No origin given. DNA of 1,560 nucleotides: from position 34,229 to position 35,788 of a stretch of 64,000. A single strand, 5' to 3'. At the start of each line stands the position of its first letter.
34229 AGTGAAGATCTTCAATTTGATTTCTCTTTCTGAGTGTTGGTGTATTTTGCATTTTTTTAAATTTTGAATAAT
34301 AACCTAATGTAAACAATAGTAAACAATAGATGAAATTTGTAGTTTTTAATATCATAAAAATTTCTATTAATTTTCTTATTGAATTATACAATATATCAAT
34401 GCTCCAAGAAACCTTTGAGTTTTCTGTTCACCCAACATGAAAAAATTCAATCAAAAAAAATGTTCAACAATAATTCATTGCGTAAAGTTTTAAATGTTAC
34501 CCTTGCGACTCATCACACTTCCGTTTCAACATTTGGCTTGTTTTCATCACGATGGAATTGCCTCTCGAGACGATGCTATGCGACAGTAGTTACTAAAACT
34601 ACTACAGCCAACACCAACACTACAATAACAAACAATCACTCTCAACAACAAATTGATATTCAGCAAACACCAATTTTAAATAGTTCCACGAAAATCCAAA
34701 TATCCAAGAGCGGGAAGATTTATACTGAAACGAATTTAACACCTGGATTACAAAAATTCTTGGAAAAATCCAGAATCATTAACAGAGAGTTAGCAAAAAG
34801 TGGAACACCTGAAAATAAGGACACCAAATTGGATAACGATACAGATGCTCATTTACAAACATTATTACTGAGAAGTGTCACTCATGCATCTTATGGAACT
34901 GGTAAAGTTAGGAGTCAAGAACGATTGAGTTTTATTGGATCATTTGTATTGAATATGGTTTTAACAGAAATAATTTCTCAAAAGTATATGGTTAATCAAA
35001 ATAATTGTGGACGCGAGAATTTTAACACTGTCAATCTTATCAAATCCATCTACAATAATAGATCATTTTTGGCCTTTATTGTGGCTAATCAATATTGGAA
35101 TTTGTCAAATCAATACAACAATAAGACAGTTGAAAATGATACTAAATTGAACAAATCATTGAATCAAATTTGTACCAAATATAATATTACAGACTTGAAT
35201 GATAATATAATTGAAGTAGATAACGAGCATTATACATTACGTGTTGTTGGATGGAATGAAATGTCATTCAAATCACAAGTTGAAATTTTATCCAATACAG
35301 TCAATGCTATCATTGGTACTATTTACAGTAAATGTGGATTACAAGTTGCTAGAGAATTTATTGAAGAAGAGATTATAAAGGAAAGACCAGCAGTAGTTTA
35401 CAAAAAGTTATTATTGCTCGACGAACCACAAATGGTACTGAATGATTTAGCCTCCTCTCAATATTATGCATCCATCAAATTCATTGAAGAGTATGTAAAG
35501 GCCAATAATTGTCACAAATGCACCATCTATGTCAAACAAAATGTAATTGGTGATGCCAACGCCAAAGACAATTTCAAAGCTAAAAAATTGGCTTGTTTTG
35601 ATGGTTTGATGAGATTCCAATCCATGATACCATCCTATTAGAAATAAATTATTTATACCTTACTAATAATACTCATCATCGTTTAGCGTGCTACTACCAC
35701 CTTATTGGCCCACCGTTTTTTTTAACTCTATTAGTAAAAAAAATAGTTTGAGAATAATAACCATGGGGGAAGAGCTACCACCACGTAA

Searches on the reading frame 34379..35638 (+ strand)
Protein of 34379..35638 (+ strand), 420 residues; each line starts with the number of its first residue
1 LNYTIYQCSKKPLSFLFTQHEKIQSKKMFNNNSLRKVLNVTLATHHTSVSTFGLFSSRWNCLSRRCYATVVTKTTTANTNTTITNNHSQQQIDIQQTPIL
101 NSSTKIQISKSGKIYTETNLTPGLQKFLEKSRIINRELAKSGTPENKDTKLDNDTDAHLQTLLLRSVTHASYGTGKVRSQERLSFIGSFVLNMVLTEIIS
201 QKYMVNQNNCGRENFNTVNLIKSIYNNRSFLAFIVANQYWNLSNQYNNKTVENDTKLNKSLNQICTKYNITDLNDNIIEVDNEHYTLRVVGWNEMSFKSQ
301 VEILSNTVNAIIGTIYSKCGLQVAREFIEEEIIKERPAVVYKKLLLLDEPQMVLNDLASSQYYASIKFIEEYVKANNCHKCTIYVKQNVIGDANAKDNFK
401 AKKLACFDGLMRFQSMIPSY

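Call 25: search_protein_families(library=pfam, proteins=[window:34379-35638:+], max_evalue=0.0001)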
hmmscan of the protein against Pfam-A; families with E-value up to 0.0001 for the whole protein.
window:34379-35638:+ (420 aa): 2 families
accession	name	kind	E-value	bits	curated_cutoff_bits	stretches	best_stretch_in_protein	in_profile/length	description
PF14622.11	Ribonucleas_3_3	-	2e-16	60.8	35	2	243-334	38-126/128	Ribonuclease-III-like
PF00636.31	Ribonuclease_3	-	5.2e-05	24.4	27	0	181-320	1-102/102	Ribonuclease III domain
